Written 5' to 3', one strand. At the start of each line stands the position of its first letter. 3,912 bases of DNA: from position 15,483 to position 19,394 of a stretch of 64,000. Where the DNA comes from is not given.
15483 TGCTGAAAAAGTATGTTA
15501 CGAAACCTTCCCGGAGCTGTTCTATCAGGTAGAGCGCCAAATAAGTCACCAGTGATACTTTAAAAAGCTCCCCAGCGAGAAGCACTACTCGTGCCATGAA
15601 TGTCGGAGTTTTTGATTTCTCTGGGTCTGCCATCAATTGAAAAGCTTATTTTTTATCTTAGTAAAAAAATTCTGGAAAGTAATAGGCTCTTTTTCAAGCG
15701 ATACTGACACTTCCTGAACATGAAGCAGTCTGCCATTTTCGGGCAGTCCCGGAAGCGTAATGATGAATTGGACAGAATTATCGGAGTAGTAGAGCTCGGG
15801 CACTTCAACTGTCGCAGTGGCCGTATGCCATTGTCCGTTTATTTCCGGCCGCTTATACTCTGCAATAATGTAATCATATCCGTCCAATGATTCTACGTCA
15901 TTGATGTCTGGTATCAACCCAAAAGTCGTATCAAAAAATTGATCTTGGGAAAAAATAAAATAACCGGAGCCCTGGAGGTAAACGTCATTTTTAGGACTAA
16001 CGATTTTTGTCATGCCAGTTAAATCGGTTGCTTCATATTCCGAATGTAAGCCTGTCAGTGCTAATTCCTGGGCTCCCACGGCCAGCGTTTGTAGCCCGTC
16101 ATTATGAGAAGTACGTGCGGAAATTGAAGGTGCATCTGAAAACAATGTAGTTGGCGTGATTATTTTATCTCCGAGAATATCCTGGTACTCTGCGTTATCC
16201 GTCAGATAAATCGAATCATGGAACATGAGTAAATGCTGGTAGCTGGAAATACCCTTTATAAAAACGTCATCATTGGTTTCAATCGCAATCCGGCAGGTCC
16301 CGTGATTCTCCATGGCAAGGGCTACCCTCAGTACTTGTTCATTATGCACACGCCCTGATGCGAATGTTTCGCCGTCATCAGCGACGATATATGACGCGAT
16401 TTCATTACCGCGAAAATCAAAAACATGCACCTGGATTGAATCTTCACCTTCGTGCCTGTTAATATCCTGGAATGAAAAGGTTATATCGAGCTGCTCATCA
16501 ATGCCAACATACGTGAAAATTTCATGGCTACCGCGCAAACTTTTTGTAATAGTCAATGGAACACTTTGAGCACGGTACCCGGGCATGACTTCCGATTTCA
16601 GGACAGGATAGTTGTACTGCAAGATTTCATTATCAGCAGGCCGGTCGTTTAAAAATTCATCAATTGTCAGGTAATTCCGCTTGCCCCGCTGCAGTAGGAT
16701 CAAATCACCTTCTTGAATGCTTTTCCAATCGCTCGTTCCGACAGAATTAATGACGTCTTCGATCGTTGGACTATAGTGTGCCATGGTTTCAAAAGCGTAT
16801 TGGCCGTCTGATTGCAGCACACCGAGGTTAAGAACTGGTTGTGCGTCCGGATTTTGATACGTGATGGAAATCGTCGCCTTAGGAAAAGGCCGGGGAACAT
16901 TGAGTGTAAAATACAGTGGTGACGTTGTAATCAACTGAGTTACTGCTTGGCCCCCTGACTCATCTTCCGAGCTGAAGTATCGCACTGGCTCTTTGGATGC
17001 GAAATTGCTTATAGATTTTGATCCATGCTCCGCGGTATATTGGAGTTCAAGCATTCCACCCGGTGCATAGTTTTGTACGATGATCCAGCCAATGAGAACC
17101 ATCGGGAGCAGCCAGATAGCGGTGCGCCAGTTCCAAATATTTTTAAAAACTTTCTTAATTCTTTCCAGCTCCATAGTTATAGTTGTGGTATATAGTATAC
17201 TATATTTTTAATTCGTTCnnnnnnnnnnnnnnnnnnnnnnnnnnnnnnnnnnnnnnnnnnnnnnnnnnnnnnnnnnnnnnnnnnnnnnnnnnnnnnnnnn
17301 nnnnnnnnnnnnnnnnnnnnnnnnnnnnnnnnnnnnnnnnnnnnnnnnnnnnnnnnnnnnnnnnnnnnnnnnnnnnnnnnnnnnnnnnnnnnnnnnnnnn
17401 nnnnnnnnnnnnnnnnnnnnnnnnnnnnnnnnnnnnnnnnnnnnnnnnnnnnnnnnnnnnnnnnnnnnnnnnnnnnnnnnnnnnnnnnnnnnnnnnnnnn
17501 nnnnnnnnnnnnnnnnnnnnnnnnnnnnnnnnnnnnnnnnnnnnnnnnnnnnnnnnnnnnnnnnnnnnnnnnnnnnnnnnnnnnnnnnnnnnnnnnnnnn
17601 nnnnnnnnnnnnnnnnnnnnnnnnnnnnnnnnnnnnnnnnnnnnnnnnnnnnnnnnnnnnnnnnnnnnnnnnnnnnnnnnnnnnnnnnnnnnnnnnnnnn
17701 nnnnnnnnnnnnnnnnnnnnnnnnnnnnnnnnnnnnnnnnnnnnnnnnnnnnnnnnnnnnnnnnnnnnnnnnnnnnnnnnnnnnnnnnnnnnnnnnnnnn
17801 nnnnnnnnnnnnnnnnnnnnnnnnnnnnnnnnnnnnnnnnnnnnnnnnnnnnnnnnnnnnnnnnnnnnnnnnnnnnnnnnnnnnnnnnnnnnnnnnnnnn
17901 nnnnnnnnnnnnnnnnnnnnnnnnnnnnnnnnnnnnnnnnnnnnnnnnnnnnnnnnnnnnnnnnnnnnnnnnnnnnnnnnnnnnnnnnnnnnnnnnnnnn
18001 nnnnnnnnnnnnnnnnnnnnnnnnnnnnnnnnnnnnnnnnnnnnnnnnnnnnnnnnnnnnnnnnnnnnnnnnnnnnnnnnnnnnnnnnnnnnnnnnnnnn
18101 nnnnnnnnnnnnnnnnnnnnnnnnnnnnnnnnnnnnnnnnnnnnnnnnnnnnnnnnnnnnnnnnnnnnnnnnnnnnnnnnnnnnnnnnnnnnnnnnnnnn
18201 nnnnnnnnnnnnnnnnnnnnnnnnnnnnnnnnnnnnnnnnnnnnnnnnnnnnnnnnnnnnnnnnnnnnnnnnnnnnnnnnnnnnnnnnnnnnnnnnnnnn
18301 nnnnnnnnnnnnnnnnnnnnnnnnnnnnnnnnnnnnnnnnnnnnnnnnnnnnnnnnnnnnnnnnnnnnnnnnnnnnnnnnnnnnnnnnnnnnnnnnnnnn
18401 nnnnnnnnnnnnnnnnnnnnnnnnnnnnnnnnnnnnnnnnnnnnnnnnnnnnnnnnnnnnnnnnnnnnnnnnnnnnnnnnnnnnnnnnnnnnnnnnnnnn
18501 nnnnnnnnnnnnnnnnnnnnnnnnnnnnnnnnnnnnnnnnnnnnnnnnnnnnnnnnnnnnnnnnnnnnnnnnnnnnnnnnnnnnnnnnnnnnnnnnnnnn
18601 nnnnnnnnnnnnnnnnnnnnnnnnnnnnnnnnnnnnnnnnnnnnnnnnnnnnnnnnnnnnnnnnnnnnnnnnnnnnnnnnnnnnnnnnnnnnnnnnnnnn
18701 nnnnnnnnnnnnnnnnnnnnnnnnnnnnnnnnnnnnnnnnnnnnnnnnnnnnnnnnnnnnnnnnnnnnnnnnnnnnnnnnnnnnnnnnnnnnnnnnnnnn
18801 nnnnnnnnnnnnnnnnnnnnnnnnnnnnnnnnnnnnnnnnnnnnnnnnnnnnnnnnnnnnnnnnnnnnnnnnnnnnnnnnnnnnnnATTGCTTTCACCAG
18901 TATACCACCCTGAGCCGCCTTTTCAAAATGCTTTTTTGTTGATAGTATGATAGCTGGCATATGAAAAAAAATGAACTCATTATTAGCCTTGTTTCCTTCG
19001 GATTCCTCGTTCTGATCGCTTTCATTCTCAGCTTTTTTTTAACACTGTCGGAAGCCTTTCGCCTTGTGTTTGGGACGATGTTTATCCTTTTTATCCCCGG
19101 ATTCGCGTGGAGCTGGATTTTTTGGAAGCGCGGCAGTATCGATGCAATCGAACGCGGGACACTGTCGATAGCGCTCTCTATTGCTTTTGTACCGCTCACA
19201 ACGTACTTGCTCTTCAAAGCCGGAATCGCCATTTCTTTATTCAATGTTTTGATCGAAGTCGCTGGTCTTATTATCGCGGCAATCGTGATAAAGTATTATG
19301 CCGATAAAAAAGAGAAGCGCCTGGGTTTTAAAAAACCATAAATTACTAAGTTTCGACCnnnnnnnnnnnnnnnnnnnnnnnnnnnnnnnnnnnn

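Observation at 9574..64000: Surface-glycan supercluster of more than 50 kb combining four nucleotide-sugar pathways, about 16 glycosyltransferases, two Wzx flippases and four GT-C-like membrane proteins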

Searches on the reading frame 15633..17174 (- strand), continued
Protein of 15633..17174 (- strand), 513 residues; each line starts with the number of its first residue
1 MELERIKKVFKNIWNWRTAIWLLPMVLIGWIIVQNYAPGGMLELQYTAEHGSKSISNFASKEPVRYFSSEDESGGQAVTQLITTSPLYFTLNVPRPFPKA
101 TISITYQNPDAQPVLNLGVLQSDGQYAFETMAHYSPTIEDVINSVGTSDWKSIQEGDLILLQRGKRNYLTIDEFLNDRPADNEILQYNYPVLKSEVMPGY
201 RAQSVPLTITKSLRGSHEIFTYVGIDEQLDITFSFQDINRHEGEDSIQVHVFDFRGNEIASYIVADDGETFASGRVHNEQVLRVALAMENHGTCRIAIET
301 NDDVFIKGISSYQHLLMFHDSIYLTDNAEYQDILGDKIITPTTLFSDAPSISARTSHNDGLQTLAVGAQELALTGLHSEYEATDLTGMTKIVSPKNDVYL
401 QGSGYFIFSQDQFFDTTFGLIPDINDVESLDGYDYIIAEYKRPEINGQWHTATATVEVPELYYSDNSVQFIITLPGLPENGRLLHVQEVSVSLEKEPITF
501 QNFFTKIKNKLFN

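Call 85: find_encoding_contigs(protein=P0045, flank=8000, max_places=1)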
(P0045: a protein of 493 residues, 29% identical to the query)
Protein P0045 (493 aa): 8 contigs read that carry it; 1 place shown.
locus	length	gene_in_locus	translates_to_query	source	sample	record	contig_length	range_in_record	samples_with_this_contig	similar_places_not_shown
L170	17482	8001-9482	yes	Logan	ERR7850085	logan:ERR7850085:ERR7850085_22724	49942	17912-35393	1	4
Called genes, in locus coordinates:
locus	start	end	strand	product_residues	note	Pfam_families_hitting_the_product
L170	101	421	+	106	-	PF10066:DUF2304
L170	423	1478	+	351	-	PF00535:Glycos_transf_2, PF13641:Glyco_tranf_2_3, PF13506:Glyco_transf_21 (weak), PF13632:Glyco_trans_2_3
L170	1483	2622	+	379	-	PF08323:Glyco_transf_5 (weak), PF20706:GT4-conflict (faint), PF13439:Glyco_transf_4, PF13579:Glyco_trans_4_4, PF00534:Glycos_transf_1, PF13692:Glyco_trans_1_4, PF13524:Glyco_trans_1_2 (weak)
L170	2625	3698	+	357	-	PF13439:Glyco_transf_4, PF13579:Glyco_trans_4_4, PF00534:Glycos_transf_1, PF13692:Glyco_trans_1_4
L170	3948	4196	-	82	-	-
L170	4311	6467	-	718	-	-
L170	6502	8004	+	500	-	-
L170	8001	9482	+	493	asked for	-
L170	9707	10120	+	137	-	PF11969:DcpS_C, PF01230:HIT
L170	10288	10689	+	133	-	-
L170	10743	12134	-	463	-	PF08308:PEGA (weak)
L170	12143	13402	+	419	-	PF00275:EPSP_synthase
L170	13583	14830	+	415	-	PF00595:PDZ, PF13180:PDZ_2 (weak), PF17820:PDZ_6, PF03572:Peptidase_S41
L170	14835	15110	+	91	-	PF00708:Acylphosphatase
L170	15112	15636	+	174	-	PF01281:Ribosomal_L9_N, PF03948:Ribosomal_L9_C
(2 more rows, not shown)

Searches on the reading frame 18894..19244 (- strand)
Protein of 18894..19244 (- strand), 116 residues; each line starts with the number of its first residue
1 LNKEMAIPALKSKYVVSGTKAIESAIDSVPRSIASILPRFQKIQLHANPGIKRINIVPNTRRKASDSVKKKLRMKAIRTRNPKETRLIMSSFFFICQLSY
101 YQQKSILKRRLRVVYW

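Call 5: search_protein_families(library=pfam, proteins=[window:18894-19244:-])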
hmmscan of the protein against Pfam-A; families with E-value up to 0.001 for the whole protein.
window:18894-19244:- (116 aa): 0 families

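Call 16: search_protein_families(library=ncbifam, max_evalue=0.01, proteins=[window:18894-19244:-])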
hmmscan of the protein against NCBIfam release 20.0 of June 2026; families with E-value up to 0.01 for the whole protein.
window:18894-19244:- (116 aa): 0 families

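Call 20: search_protein_families(library=pfam, max_evalue=5, proteins=[window:18894-19244:-])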
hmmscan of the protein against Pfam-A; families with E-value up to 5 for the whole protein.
window:18894-19244:- (116 aa): 1 family
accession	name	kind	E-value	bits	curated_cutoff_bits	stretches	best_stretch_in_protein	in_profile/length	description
PF00524.23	PPV_E1_N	-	0.15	12.9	22.5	1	3-48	66-101/121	E1 Protein, N terminal domain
